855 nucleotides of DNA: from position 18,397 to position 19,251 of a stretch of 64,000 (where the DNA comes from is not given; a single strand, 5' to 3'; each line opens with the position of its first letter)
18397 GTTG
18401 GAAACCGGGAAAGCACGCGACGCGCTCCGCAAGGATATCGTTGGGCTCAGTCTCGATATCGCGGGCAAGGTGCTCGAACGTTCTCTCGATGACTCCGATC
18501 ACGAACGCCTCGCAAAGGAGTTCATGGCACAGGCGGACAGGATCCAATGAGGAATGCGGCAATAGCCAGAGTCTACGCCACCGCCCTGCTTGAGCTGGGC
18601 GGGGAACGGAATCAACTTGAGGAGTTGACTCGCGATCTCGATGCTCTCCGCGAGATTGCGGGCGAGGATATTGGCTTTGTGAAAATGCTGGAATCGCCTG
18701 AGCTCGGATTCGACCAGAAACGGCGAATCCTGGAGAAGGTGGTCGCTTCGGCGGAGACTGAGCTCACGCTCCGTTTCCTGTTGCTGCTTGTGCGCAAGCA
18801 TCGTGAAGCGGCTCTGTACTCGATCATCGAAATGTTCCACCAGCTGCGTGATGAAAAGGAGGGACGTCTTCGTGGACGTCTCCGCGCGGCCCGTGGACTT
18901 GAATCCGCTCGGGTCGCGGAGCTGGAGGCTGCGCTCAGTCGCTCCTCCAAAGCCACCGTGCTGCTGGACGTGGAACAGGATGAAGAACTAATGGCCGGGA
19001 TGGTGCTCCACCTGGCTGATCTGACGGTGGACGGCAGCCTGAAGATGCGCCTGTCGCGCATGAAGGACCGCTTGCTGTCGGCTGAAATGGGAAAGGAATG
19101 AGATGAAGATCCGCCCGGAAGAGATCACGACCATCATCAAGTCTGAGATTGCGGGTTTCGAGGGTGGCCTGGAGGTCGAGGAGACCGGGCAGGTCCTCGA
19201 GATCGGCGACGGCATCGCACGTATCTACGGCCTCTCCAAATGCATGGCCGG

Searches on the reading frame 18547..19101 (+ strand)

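Call 7: search_protein_families(library=pfam, proteins=[window:18547-19101:+])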
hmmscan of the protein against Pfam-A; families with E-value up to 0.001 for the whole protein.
window:18547-19101:+ (184 aa): 1 family
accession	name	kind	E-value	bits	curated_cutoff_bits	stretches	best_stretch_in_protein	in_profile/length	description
PF00213.23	OSCP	-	1.1e-36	126.9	22.3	1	6-176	1-172/172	ATP synthase delta (OSCP) subunit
